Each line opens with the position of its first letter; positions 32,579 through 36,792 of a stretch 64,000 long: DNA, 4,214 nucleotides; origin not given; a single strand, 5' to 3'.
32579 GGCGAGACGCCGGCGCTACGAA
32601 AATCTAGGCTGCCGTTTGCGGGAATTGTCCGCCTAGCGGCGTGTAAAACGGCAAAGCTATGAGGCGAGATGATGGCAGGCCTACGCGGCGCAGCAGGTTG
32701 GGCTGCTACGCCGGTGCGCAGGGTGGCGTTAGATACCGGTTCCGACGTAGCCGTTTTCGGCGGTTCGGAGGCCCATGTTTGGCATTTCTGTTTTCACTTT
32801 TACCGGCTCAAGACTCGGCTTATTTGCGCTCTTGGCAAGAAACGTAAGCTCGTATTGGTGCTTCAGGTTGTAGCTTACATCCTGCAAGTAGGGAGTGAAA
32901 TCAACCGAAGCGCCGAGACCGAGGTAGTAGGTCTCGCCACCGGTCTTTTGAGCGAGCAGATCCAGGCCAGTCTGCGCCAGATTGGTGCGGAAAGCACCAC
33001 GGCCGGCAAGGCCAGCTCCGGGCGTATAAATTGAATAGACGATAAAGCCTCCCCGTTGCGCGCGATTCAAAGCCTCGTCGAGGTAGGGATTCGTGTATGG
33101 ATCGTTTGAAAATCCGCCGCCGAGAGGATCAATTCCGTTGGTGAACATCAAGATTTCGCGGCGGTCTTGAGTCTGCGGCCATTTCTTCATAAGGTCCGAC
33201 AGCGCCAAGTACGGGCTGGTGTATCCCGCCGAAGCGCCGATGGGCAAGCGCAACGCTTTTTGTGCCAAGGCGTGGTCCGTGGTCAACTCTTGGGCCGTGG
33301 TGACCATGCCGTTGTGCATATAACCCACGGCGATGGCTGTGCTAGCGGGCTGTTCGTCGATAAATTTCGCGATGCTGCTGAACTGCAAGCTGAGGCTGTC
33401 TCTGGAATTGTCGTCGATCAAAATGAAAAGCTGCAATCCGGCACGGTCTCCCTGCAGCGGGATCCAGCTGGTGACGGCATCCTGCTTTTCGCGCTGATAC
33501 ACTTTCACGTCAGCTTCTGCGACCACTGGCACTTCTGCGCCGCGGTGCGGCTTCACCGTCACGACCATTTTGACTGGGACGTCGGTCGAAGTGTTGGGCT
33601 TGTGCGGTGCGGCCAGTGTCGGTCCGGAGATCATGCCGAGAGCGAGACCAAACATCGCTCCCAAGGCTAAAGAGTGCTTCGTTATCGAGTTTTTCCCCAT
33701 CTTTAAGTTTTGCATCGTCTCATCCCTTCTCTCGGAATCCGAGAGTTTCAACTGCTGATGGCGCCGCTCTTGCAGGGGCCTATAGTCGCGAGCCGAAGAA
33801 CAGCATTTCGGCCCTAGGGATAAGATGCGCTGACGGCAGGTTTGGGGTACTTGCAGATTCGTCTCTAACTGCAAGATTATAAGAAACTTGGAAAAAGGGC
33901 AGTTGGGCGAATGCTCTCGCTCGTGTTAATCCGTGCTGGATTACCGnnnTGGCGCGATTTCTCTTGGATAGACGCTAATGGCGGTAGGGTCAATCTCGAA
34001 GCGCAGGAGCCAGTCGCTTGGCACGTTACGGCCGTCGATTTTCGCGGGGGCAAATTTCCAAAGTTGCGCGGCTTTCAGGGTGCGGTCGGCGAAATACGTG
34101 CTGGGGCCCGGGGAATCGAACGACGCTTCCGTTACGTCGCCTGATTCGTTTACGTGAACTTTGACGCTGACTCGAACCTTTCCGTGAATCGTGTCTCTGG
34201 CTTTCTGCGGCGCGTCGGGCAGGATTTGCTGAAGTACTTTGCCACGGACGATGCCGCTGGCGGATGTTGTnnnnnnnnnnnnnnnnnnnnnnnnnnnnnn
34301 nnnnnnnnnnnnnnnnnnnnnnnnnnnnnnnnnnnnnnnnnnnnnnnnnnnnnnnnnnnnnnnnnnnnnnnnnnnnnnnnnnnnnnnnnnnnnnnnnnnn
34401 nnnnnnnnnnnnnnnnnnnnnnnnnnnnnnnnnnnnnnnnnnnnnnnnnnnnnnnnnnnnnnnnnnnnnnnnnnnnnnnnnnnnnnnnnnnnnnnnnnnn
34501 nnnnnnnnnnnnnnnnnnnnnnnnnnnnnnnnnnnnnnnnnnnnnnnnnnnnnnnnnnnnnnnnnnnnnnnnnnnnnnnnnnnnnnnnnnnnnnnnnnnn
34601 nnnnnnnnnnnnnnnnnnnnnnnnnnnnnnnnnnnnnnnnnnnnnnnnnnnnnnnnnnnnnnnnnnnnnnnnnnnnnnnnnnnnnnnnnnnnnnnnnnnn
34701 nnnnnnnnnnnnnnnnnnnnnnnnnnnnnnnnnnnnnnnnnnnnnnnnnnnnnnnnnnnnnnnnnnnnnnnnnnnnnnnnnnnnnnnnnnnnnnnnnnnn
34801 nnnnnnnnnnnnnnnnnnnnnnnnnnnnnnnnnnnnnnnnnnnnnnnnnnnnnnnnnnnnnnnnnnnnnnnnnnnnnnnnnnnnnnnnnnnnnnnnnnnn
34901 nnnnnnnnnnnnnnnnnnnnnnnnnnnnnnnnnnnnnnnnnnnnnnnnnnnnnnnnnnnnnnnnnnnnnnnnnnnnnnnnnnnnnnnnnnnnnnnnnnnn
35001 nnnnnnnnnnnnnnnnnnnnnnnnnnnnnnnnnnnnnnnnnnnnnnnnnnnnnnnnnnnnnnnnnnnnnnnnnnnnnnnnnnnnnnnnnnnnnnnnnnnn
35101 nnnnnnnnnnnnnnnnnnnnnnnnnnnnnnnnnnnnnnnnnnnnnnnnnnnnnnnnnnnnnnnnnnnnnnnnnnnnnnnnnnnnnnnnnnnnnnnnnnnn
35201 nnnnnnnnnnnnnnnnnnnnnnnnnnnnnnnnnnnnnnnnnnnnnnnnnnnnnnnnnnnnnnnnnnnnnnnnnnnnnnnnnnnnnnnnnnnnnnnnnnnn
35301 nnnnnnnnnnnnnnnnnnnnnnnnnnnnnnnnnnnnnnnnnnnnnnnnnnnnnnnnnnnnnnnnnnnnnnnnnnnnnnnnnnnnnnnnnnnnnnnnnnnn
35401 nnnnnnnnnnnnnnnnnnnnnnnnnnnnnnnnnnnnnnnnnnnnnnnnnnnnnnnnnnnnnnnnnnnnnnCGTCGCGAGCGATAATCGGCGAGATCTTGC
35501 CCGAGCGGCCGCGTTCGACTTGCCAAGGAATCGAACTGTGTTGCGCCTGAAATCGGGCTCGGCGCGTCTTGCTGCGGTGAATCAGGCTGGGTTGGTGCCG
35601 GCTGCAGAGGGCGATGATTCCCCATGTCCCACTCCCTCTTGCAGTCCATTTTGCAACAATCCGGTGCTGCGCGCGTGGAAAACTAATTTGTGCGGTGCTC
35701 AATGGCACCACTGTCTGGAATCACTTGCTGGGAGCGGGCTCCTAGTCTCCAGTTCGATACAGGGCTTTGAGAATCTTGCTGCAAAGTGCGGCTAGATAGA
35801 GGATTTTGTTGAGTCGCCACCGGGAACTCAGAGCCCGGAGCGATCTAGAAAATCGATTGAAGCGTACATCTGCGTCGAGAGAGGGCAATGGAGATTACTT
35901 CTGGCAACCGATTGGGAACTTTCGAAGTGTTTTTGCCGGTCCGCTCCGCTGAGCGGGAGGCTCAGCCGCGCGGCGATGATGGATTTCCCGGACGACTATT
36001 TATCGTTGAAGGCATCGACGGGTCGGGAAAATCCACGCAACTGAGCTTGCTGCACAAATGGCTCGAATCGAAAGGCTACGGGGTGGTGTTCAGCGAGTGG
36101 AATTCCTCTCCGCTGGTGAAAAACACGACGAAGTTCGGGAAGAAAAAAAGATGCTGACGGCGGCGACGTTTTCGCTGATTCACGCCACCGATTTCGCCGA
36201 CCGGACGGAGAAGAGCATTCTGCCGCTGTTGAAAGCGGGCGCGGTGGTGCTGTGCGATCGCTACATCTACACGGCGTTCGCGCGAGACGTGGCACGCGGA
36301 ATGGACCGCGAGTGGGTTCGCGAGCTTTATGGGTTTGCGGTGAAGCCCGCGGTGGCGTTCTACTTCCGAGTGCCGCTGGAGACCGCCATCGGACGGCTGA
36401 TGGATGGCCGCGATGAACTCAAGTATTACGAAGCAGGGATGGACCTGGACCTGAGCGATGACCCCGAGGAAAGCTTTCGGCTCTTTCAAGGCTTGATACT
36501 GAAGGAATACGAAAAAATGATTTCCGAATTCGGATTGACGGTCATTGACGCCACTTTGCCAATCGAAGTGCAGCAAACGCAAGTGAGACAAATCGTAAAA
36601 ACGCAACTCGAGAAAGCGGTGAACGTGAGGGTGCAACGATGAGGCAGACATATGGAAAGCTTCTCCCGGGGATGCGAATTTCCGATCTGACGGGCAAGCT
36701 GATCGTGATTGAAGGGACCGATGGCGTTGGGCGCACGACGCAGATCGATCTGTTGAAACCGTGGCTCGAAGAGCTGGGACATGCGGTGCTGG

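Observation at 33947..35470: Predicted pseudokinase fused through a membrane anchor and Pro-rich spacer to a TonB C-terminal domain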

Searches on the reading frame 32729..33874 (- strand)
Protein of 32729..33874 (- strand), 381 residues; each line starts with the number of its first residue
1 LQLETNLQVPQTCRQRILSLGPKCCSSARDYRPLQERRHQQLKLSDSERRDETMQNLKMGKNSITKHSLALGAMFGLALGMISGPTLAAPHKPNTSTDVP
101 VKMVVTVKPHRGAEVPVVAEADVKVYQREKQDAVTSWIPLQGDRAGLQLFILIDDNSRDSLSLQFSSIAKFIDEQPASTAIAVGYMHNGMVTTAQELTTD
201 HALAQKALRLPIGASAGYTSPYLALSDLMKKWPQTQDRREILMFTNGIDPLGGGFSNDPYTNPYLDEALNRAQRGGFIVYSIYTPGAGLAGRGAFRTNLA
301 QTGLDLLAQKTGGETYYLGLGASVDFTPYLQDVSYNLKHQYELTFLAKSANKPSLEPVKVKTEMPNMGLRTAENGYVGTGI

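Call 3: search_protein_families(library=pfam, proteins=[window:32729-33874:-], max_evalue=0.1)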
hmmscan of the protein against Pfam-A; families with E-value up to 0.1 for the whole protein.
window:32729-33874:- (381 aa): 0 families

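Call 4: search_protein_families(library=ncbifam, proteins=[window:32729-33874:-], max_evalue=0.1)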
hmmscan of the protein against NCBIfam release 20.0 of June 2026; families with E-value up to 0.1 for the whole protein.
window:32729-33874:- (381 aa): 1 family
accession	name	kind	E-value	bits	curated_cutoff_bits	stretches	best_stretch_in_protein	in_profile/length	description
TIGR03436.1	acidobact_VWFA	subfamily_domain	2.5e-14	53.5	81.25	1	101-371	10-317/324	VWA domain-containing protein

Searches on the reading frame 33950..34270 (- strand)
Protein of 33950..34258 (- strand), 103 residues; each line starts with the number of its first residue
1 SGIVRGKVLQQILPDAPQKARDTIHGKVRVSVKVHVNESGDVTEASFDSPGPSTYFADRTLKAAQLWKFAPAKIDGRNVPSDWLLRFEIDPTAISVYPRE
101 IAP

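Call 25: find_homologous_proteins(query=window:33950-34258:-, max_evalue=0.001)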
Query seq(103 aa) (103 aa): 41 proteins with E <= 0.001 among 41 candidates.
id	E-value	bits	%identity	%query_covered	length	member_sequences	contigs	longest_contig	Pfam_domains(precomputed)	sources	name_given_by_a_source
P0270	3.5e-55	203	90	100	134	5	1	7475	PF03544.20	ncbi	-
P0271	5.1e-54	199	89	100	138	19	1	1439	PF03544.20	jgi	jgi:TonB family protein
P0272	2.2e-49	184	86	97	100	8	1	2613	PF03544.20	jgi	jgi:TonB family protein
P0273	5.4e-49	183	81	100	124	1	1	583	PF03544.20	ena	-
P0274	1.8e-48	181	83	97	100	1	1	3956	PF03544.20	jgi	jgi:TonB family protein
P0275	1.7e-47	178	82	97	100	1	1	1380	PF03544.20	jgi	jgi:TonB family protein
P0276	3.2e-47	177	76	100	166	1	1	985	PF03544.20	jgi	jgi:protein TonB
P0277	5.1e-47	176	79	100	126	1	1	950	PF03544.20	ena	-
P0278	4.7e-46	173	79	97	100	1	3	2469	PF03544.20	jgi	jgi:TonB family protein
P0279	7.2e-46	173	77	100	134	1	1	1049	PF03544.20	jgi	jgi:TonB family protein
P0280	1.4e-45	172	80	95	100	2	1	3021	PF03544.20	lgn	-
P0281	1.9e-45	171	77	100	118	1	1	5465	PF03544.20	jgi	jgi:TonB family protein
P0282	2.9e-45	171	76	98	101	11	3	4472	PF03544.20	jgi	jgi:TonB family protein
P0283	4.4e-45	170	76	97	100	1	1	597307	PF03544.20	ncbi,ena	-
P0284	6.4e-45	170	74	98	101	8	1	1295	PF03544.20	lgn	-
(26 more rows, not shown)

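Call 51: search_solved_structures(query=A3, max_evalue=1, show_alignments=3)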
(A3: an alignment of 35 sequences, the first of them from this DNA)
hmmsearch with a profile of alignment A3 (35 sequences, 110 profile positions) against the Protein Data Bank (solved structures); distinct sequences matched with E-value up to 1: 18.
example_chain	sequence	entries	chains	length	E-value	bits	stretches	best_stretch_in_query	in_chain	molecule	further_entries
2k9k_A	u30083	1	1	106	4.7e-07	32.9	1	21-87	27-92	TonB2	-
6i97_D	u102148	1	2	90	1e-06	31.8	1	28-96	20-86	Protein TonB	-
6fip_A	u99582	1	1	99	1.1e-06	31.8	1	28-97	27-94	Protein TonB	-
2gsk_B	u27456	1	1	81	2.9e-06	30.4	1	17-80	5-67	protein TONB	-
1u07_A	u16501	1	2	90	3.2e-06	30.2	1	17-80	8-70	TonB protein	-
8rd6_A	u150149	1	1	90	3.8e-06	30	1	17-80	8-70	Protein TonB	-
1xx3_A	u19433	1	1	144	4.5e-06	29.8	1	14-80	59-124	TonB protein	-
2grx_C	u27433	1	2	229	1.3e-05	28.3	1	14-80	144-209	Protein tonB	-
9ddo_F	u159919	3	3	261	1.6e-05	28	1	14-80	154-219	Protein TonB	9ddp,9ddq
1ihr_A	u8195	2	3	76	1.8e-05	27.8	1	31-80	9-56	TonB protein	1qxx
7zc8_B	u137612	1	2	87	0.0022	21.1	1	30-87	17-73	Protein TonB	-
9hi3_A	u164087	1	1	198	0.012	18.7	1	30-87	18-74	Protein TonB,Ferredoxin-1, chloroplastic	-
7qfl_A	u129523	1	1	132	0.075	16.2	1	38-66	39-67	S-layer protein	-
8bt9_A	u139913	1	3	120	0.12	15.5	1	39-67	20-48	S-layer protein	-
9rpl_A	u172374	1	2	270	0.28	14.3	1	39-66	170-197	S-layer protein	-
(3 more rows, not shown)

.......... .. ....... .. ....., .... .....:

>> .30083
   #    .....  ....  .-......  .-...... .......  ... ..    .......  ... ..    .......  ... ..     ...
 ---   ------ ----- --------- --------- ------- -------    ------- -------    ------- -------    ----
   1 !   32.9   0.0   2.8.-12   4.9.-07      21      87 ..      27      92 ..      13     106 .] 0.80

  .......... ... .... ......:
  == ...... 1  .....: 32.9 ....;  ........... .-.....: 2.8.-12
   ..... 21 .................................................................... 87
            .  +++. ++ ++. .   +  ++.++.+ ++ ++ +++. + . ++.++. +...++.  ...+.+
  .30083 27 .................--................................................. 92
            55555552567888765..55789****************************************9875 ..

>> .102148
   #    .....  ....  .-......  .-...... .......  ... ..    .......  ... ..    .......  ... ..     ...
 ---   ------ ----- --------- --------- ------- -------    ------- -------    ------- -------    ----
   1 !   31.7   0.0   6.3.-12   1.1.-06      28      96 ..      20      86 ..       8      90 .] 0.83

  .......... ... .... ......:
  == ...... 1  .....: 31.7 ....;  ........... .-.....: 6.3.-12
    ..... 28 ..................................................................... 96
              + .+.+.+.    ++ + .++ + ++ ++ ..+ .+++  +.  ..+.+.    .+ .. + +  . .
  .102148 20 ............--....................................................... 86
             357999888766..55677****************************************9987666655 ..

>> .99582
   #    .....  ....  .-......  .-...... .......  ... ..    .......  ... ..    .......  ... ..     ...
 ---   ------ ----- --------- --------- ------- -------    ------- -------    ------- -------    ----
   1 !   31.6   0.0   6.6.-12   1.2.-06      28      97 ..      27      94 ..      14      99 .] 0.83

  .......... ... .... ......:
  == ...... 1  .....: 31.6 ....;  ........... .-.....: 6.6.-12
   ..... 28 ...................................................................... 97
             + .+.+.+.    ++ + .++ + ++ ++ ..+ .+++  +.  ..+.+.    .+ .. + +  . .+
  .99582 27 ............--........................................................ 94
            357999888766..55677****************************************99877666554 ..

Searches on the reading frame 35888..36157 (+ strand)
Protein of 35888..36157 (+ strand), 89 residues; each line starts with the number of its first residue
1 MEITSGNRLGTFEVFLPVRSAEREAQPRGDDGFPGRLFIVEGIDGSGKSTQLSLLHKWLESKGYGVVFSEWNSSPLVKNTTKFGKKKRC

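Call 40: search_protein_families(library=pfam, proteins=[window:35888-36157:+], max_evalue=0.001)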
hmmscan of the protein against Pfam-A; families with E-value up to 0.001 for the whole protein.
window:35888-36157:+ (89 aa): 1 family
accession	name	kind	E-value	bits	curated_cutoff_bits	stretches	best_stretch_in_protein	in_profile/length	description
PF02223.23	Thymidylate_kin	-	2.3e-07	31.1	27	1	40-70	1-31/185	Thymidylate kinase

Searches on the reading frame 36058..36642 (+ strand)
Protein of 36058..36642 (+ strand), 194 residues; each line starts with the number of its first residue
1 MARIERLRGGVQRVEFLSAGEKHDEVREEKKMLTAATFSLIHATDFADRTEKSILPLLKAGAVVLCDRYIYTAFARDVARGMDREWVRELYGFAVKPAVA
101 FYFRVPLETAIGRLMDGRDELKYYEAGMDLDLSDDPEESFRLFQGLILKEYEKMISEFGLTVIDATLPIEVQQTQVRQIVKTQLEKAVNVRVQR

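Call 3: search_protein_families(library=pfam, proteins=[window:36058-36642:+], max_evalue=0.1)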
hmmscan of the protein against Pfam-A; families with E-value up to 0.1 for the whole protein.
window:36058-36642:+ (194 aa): 1 family
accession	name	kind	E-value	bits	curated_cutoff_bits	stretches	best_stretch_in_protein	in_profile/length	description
PF02223.23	Thymidylate_kin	-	8.3e-11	42.4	27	1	20-173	39-182/185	Thymidylate kinase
